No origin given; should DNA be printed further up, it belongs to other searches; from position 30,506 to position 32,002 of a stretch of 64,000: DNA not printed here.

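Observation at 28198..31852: qmoABC is directly followed by a second, paralogous DsrJOP-like trio (triheme cytochrome c, Tat Fe-S protein, NrfD membrane protein)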

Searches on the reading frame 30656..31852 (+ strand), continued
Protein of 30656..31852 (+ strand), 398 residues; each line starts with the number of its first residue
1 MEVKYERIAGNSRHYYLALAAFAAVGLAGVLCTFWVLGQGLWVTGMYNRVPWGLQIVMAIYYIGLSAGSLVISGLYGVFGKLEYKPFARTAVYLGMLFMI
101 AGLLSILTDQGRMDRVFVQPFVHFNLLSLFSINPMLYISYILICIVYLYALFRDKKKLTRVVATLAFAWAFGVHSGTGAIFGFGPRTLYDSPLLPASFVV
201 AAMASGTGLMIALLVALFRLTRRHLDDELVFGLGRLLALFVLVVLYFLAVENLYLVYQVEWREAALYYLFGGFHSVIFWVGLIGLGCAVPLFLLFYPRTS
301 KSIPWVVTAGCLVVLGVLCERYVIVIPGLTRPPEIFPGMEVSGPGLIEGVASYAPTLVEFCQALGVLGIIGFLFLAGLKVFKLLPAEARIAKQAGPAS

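Call 49: search_protein_families(library=ncbifam, proteins=[L041:3999-5279:+, L041:5272-7530:+, L041:7540-8754:+, L008:3832-5094:+, L008:5099-7372:+, L008:7462-8802:+, L004:11294-12793:+, L004:12738-13217:+], max_evalue=0.00001)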
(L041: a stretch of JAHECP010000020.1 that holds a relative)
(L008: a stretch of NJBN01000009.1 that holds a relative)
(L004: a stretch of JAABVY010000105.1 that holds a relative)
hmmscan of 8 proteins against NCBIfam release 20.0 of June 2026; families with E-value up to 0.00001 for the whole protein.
L041:3999-5279:+ (426 aa): 11 families
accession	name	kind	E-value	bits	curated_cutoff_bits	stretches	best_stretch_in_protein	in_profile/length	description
NF040770.1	hetero_SS_HdrA2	exception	6.5e-101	338.7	1100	1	12-419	140-560/777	CoB-CoM heterodisulfide reductase HdrA2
NF041778.1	hetero_SS_HdrA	equivalog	2.8e-81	273.5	1400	1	14-415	145-566/771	ferredoxin:CoB-CoM heterodisulfide reductase subunit HdrA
NF041891.1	hdrA_Methbact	equivalog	5.4e-72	243.1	1300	1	13-364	135-489/762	ferredoxin:CoB-CoM heterodisulfide reductase subunit HdrA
TIGR03467.1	HpnE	equivalog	2.7e-08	33.6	283.05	1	14-51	1-38/430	hydroxysqualene dehydroxylase HpnE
NF004789.0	PRK06134.1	subfamily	2.6e-07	29.6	747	1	11-51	12-52/581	FAD-dependent oxidoreductase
NF053677.1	Desat2ChcC2Cyan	equivalog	3.4e-07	29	900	1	14-51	3-40/558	4-oxocyclohex-2-ene-1-carboxylate 5-dehydrogenase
TIGR01813.1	flavo_cyto_c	subfamily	7.2e-07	28.3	285.45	1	14-49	2-38/444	flavocytochrome c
TIGR03997.1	mycofact_OYE_2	equivalog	2.3e-06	26.3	793.15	1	12-51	380-419/645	mycofactocin system FadH/OYE family oxidoreductase 2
NF045637.1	carotdesatCrtDProt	equivalog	4.9e-06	25.3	580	1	14-52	1-39/485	1-hydroxycarotenoid 3,4-desaturase CrtD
NF009477.0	PRK12843.1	equivalog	6.4e-06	24.9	758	0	6-51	11-56/578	FAD-dependent oxidoreductase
NF005882.1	PRK07843.1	equivalog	7.1e-06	24.7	788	0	14-52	4-42/547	3-oxosteroid 1-dehydrogenase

L041:5272-7530:+ (752 aa): 26 families (the best 25 are shown)
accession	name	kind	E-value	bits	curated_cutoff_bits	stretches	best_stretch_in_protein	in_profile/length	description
NF040770.1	hetero_SS_HdrA2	exception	1.9e-139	466.1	1100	3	476-747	516-774/777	CoB-CoM heterodisulfide reductase HdrA2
NF041891.1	hdrA_Methbact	equivalog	6.9e-90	302.3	1300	3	239-410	313-489/762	ferredoxin:CoB-CoM heterodisulfide reductase subunit HdrA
NF041778.1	hetero_SS_HdrA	equivalog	7.4e-83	278.7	1400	3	238-411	325-504/771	ferredoxin:CoB-CoM heterodisulfide reductase subunit HdrA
NF045873.1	F420_non_VhuD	exception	9.9e-23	80.7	215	1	618-750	2-131/132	F420-non-reducing hydrogenase iron-sulfur subunit VhuD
TIGR03997.1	mycofact_OYE_2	equivalog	1.8e-09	36.6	793.15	1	133-241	377-480/645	mycofactocin system FadH/OYE family oxidoreductase 2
NF005560.0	PRK07233.1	equivalog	1.7e-08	33.8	252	1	137-178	2-43/435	hypothetical protein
NF045599.1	bili_reduct_long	exception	6.5e-08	31.3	750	1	133-241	379-482/641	bilirubin reductase, long form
NF040684.1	PorD_Arch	equivalog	1.1e-07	31.8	120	1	539-592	27-80/85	pyruvate synthase subunit PorD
NF004789.0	PRK06134.1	subfamily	2e-07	29.9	747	1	132-173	9-50/581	FAD-dependent oxidoreductase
TIGR01372.1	soxA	subfamily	2.7e-07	28.8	1164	1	126-178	159-211/996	sarcosine oxidase subunit alpha family protein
TIGR02179.1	PorD_KorD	subfamily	2.8e-07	30.5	60.05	1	541-592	22-73/78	2-oxoacid:acceptor oxidoreductase, delta subunit, pyruvate/2-ketoisovalerate family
NF040864.1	HgcB_ferredoxin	equivalog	5e-07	29.5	99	1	543-607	13-76/93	mercury methylation ferredoxin HgcB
NF009477.0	PRK12843.1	equivalog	5.2e-07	28.5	758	0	127-175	8-56/578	FAD-dependent oxidoreductase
TIGR02700.1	flavo_MJ0208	hypoth_equivalog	7.7e-07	28.6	251.35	1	544-592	148-195/234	dihydromethanopterin reductase (acceptor)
NF038196.1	ferrodoxin_EFR1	subfamily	8e-07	29.3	75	1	544-596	184-234/242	EFR1 family ferrodoxin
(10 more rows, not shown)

L041:7540-8754:+ (404 aa): 9 families
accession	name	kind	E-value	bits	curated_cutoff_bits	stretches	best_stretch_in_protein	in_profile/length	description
NF038018.1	qmoC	equivalog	5.8e-120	401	300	1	9-379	1-360/360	quinone-interacting membrane-bound oxidoreductase complex subunit QmoC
TIGR02484.1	CitB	equivalog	7.8e-20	71.3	246.6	1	25-391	13-366/372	tricarballylate utilization 4Fe-4S protein TcuB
NF011607.0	PRK15033.1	subfamily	1.2e-19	70.6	524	1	70-378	67-372/389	tricarballylate utilization 4Fe-4S protein TcuB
TIGR03290.1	CoB_CoM_SS_C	equivalog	6.7e-17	61.8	160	1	26-99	2-75/144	CoB--CoM heterodisulfide reductase subunit C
NF041890.1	hdrC_Methbact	equivalog_domain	1.2e-09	38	270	1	13-103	16-105/192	ferredoxin:CoB-CoM heterodisulfide reductase subunit HdrC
NF008369.0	PRK11168.1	equivalog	2.1e-09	36.7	278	1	23-102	8-90/401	anaerobic glycerol-3-phosphate dehydrogenase subunit C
NF041779.1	hetero_SS_HdrC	equivalog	1.8e-07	30.8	350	1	20-100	25-104/198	ferredoxin:CoB-CoM heterodisulfide reductase subunit HdrC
NF045723.1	memb_anch_TmcC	equivalog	3.6e-07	29.9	240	1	172-372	9-197/218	TmcC family electron transfer complex membrane anchor subunit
TIGR03379.1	glycerol3P_GlpC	equivalog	8e-07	28.1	279.9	1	25-99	4-81/397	anaerobic glycerol-3-phosphate dehydrogenase subunit GlpC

L008:3832-5094:+ (420 aa): 15 families
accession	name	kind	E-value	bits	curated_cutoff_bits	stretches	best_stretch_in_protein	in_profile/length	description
NF040770.1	hetero_SS_HdrA2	exception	4.6e-97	325.9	1100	1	6-420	140-564/777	CoB-CoM heterodisulfide reductase HdrA2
NF041778.1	hetero_SS_HdrA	equivalog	1.1e-76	258.2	1400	1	8-415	145-569/771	ferredoxin:CoB-CoM heterodisulfide reductase subunit HdrA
NF041891.1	hdrA_Methbact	equivalog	2.8e-68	230.9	1300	1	8-418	136-558/762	ferredoxin:CoB-CoM heterodisulfide reductase subunit HdrA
TIGR03997.1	mycofact_OYE_2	equivalog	7.6e-09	34.5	793.15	1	5-47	379-421/645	mycofactocin system FadH/OYE family oxidoreductase 2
TIGR01350.1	lipoamide_DH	equivalog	2.6e-08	33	408.8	1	8-43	4-38/461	dihydrolipoyl dehydrogenase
NF004789.0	PRK06134.1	subfamily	3.3e-07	29.2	747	1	7-43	14-50/581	FAD-dependent oxidoreductase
NF003585.0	PRK05249.1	equivalog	4.6e-07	28.8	465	0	8-45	9-46/464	Si-specific NAD(P)(+) transhydrogenase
TIGR03467.1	HpnE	equivalog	8.4e-07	28.6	283.05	1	9-46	2-39/430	hydroxysqualene dehydroxylase HpnE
TIGR02734.1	crtI_fam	subfamily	9e-07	27.9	238.1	1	9-48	2-41/504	phytoene desaturase family protein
NF053677.1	Desat2ChcC2Cyan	equivalog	1e-06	27.4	900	1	8-43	3-38/558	4-oxocyclohex-2-ene-1-carboxylate 5-dehydrogenase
NF045599.1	bili_reduct_long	exception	1.2e-06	27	750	1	4-44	380-420/641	bilirubin reductase, long form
NF009477.0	PRK12843.1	equivalog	2.9e-06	26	758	1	6-42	17-53/578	FAD-dependent oxidoreductase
TIGR01292.1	TRX_reduct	equivalog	3.5e-06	26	343.45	0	8-107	3-104/300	thioredoxin-disulfide reductase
NF045637.1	carotdesatCrtDProt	equivalog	4.3e-06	25.5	580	1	9-47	2-40/485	1-hydroxycarotenoid 3,4-desaturase CrtD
NF041087.1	bile_acid_BaiCD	equivalog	6.8e-06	24.5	825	0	4-45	379-420/642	bile acid Fe-S flavoenzyme BaiCD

L008:5099-7372:+ (757 aa): 21 families
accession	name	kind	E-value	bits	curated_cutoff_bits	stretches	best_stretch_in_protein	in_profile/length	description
NF040770.1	hetero_SS_HdrA2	exception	9.1e-115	384.5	1100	3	244-422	314-499/777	CoB-CoM heterodisulfide reductase HdrA2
NF041891.1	hdrA_Methbact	equivalog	1.1e-72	245.4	1300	3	245-421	312-494/762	ferredoxin:CoB-CoM heterodisulfide reductase subunit HdrA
NF041778.1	hetero_SS_HdrA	equivalog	5.3e-67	226.3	1400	3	246-424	326-511/771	ferredoxin:CoB-CoM heterodisulfide reductase subunit HdrA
NF045873.1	F420_non_VhuD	exception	2.5e-17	63.2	215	1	623-755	2-131/132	F420-non-reducing hydrogenase iron-sulfur subunit VhuD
NF045599.1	bili_reduct_long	exception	3.6e-09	35.4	750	1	134-189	380-430/641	bilirubin reductase, long form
NF005560.0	PRK07233.1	equivalog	5.6e-09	35.3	252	1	137-176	2-41/435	hypothetical protein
TIGR01372.1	soxA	subfamily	7.9e-09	33.9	1164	1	137-193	170-226/996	sarcosine oxidase subunit alpha family protein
TIGR03997.1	mycofact_OYE_2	equivalog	3.1e-08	32.5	793.15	1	133-192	377-435/645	mycofactocin system FadH/OYE family oxidoreductase 2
TIGR03467.1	HpnE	equivalog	1.4e-07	31.2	283.05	1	139-172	2-35/430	hydroxysqualene dehydroxylase HpnE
NF045663.1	diclust_near_Sec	equivalog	2e-07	29.5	530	1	128-182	99-154/759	pyridine nucleotide-disulfide oxidoreductase/dicluster-binding protein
NF004789.0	PRK06134.1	subfamily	3e-07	29.4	747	1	130-202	7-78/581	FAD-dependent oxidoreductase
NF009410.0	PRK12771.1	subfamily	4.8e-07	28.7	516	1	124-174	127-177/566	NAD(P)-binding protein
NF053717.1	VnlPnlRedVprA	equivalog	1.1e-06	27.7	600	0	137-172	8-43/481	vinyl phenol reductase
NF040864.1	HgcB_ferredoxin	equivalog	1.3e-06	28.1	99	1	549-611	14-75/93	mercury methylation ferredoxin HgcB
TIGR02733.1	desat_CrtD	equivalog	1.6e-06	27.1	549.7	1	136-173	2-39/492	C-3',4' desaturase CrtD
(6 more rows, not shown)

L008:7462-8802:+ (446 aa): 6 families
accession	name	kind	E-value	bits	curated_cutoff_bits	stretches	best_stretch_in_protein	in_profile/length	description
NF038018.1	qmoC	equivalog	7.9e-110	367.7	300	1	30-399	1-360/360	quinone-interacting membrane-bound oxidoreductase complex subunit QmoC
NF011607.0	PRK15033.1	subfamily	1.9e-18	66.6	524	1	92-399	68-373/389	tricarballylate utilization 4Fe-4S protein TcuB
TIGR03290.1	CoB_CoM_SS_C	equivalog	2.6e-16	59.9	160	1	47-120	2-75/144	CoB--CoM heterodisulfide reductase subunit C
TIGR02484.1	CitB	equivalog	5.4e-16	58.7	246.6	1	90-402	47-357/372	tricarballylate utilization 4Fe-4S protein TcuB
NF041890.1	hdrC_Methbact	equivalog_domain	4.8e-08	32.8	270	1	45-121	28-102/192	ferredoxin:CoB-CoM heterodisulfide reductase subunit HdrC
NF041779.1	hetero_SS_HdrC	equivalog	9.5e-08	31.7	350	1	47-120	31-103/198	ferredoxin:CoB-CoM heterodisulfide reductase subunit HdrC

L004:11294-12793:+ (499 aa): 80 families (the best 25 are shown)
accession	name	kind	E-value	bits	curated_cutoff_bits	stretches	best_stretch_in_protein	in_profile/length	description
NF008468.0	PRK11360.1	equivalog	7.6e-80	269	646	1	45-485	193-612/616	two-component system sensor histidine kinase AtoS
NF046044.1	PnpS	equivalog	1.7e-39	136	400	1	78-480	3-390/390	two-component system histidine kinase PnpS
NF033092.0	HK_WalK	equivalog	1.7e-36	126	725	1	45-481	174-594/594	cell wall metabolism sensor histidine kinase WalK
NF007688.0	PRK10364.1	equivalog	2.8e-34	118.7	479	1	243-486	225-456/460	two-component system sensor histidine kinase ZraS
NF052574.1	HisKinEspCMyxo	equivalog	5.4e-34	117.4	1200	1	143-489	299-645/785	serine histidine kinase EspC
NF047496.1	HK_LIC11548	equivalog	1.8e-33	116.2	750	1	239-481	341-589/589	LIC_11548 family sensor histidine kinase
NF010411.0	PRK13837.1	equivalog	2.2e-33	115.3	647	1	222-485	414-679/828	two-component system VirA-like sensor kinase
NF047874.1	MASE3_PAS_HK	subfamily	7.1e-33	114.3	560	1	56-490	207-634/655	MASE3 domain-containing sensor histidine kinase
NF045911.1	TCSHisKinNblS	equivalog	9.5e-32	110.1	1000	1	48-480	180-619/621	two-component system sensor histidine kinase NblS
NF052573.1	HisKinEspAMyxo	equivalog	3.2e-31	108.1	1400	1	121-483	247-613/755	serine histidine kinase EspA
NF046026.1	HisKinCckACaul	equivalog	6.1e-30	103.9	1000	1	238-489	282-540/678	cell cycle histidine kinase CckA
NF008302.0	PRK11091.1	equivalog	8.7e-30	103.6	838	1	80-489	108-513/779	aerobic respiration two-component sensor histidine kinase ArcB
NF041210.1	his_kin_PieS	equivalog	9.5e-29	100.7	850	2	306-481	299-470/474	two component system sensor histidine kinase PieS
NF010076.0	PRK13557.1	subfamily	4.6e-28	97.9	631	1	159-490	62-403/540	histidine kinase famiy protein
NF047466.1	hybrid_RR_LvrB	exception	3.1e-27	95.7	500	1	203-481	101-376/377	hybrid histidine kinase/response regulator LvrB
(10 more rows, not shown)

L004:12738-13217:+ (159 aa): 78 families (the best 25 are shown)
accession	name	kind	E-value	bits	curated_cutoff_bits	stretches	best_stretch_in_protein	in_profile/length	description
NF045717.1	DVU0259_DivK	exception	5.7e-27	94.2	160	1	11-116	1-105/117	DVU0259 family response regulator domain-containing protein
TIGR02154.1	PhoB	equivalog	3.3e-24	85.5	296.2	1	11-129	1-121/226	phosphate regulon transcriptional regulator PhoB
NF045944.1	ResRegRpaBCyano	equivalog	8.6e-24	84.2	330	1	16-115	1-100/229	response regulator transcription factor RpaB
NF007135.0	PRK09581.1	equivalog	8.1e-21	74.4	474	1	11-113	1-106/457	PleD family two-component system response regulator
NF040689.1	MtrAB_MtrA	equivalog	1.8e-20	73.3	300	1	15-128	1-113/219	MtrAB system response regulator MtrA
NF040534.1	resp_reg_YycF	equivalog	1.5e-19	70.2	340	1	13-129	1-116/231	response regulator YycF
TIGR01387.1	cztR_silR_copR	subfamily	8e-19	68.1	279.2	1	15-130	1-116/218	heavy metal response regulator transcription factor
NF007546.0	PRK10161.1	equivalog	1.5e-18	67.2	471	1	11-115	1-108/229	phosphate response regulator transcription factor PhoB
NF041733.1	resp_reg_CseB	equivalog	2e-18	66.6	350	1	14-116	2-104/228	two-component system response regulator CseB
NF008469.0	PRK11361.1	equivalog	2.5e-17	62.7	714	1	12-101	4-91/461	acetoacetate metabolism transcriptional regulator AtoC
NF033117.2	vanR_ACDEGLN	exception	1.4e-16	60.7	350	1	15-120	1-106/226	VanR-ABDEGLN family response regulator transcription factor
NF051850.1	RespRegRprY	equivalog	2.2e-16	60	370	1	14-118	6-111/234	response regulator transcription factor RprY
NF053854.1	RespRegPhoBBctds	equivalog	2.4e-16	59.8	270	1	15-121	1-108/225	two-component system response regulator PhoB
NF007005.1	PRK09468.1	equivalog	6.7e-16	58.4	331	1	12-122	3-113/237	osmolarity response regulator transcription factor OmpR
NF008296.0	PRK11083.1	equivalog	2.1e-15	56.8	273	1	12-114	3-105/228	two-component system response regulator CreB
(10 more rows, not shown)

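Call 53: search_solved_structures(query=A1, max_evalue=1)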
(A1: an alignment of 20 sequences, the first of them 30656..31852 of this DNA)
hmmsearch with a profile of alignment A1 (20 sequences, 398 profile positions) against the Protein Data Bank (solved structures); distinct sequences matched with E-value up to 1: 1.
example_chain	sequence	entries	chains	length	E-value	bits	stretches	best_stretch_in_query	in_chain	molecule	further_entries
6f0k_C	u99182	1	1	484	0.0054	19.1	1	154-331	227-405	Polysulphide reductase NrfD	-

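Call 81: predict_structure(alignment_id=A1)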
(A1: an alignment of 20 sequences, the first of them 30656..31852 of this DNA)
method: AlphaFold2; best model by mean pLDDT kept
length: 398 residues; sequences in the alignment: 20
mean_pLDDT: 64.0   pTM: 0.65
mean pLDDT of the five models: 64.0, 58.9, 56.0, 51.3, 47.9
residues with pLDDT >= 90: 21; 70-90: 152; 50-70: 122; < 50: 103
segments of 3 or more residues with pLDDT < 50: 1-3, 42-52, 107-132, 176-194, 322-354, 388-398
pLDDT, mean of each block of 10 residues (from residue 1): 53 80 87 68 40 55 67 57 64 72 53 35 34 57 78 75 72 48 32 53 78 79 73 85 82 65 66 73 89 91 91 80 43 37 39 56 77 80 55 38
secondary structure, 60 per line:
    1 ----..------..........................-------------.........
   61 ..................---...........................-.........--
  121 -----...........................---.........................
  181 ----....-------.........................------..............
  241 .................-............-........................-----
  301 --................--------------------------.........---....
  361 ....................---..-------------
elements in order: H13-38 H52-78 H82-108 H110-118 H126-152 H156-180 H185-188 H196-220 H227-257 H259-270 H272-295 H303-318 H345-353 H357-380

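Call 83: fold_search(model_id=the predicted structure, library=pdb)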
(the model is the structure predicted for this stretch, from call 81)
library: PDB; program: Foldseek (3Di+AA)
matches with E <= 10: 467; with E <= 0.001: 8
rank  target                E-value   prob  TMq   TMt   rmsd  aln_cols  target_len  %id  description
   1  8k9e_C                5.1e-08  1.00  0.71  0.64   5.3       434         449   16  Cryo-EM structure of the photosynthetic alternative complex III from Chloroflexus aurantiacus at 3.3 angstrom (released 2024-03-06)
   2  6btm_C                6.7e-08  1.00  0.73  0.64   4.9       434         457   16  Structure of Alternative Complex III from Flavobacterium johnsoniae (Wild Type) (released 2018-05-09)
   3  6lod_C                4.7e-07  1.00  0.72  0.63   5.3       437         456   19  Cryo-EM structure of the air-oxidized photosynthetic alternative complex III from Roseiflexus castenholzii (released 2020-11-04)
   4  6f0k_C                9.1e-06  1.00  0.71  0.65   5.3       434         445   18  Alternative complex III (released 2018-05-09)
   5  8k9e_F                1.5e-05  1.00  0.62  0.62   6.5       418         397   15  Cryo-EM structure of the photosynthetic alternative complex III from Chloroflexus aurantiacus at 3.3 angstrom (released 2024-03-06)
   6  9ilt_F                2.4e-05  1.00  0.64  0.64   4.9       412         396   15  Crystal structure of alternative complex III from Chloroflexus aurantiacus (released 2025-03-19)
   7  6lod_F                1.3e-04  1.00  0.63  0.63   6.0       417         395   12  Cryo-EM structure of the air-oxidized photosynthetic alternative complex III from Roseiflexus castenholzii (released 2020-11-04)
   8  6btm_F                3.7e-04  1.00  0.61  0.61   6.2       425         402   13  Structure of Alternative Complex III from Flavobacterium johnsoniae (Wild Type) (released 2018-05-09)
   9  9r2g_D                8.8e-02  0.98  0.35  0.39   8.1       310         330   15  Cytochrome bd II oxidase qOR-2 type from Mycobacterium smegmatis (released 2026-03-04)
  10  6s59_A                2.5e-01  0.23  0.16  0.09  19.7       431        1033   14  Structure of ovine transhydrogenase in the apo state (released 2019-08-28)
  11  8ioc_R                2.6e-01  0.28  0.15  0.20  19.2       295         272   13  Cryo-EM structure of the gamma-MSH-bound human melanocortin receptor 3 (MC3R)-Gs complex (released 2023-09-20)
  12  7aue_R                3.7e-01  0.16  0.13  0.18  18.7       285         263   11  Melanocortin receptor 4 (MC4R) Gs protein complex (released 2021-04-28)
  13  7f0t_F                4.3e-01  0.14  0.14  0.17  19.8       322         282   12  Cryo-EM structure of dopamine receptor 1 and mini-Gs complex with dopamine bound (released 2022-06-15)
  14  7f53_R                4.6e-01  0.18  0.13  0.18  18.5       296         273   11  Cryo-EM structure of a-MSH-MC4R-Gs_Nb35 complex (released 2021-11-03)
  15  6rko_A                4.8e-01  0.57  0.31  0.29  22.3       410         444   14  Cryo-EM structure of the E. coli cytochrome bd-I oxidase at 2.68 A resolution (released 2019-10-16)
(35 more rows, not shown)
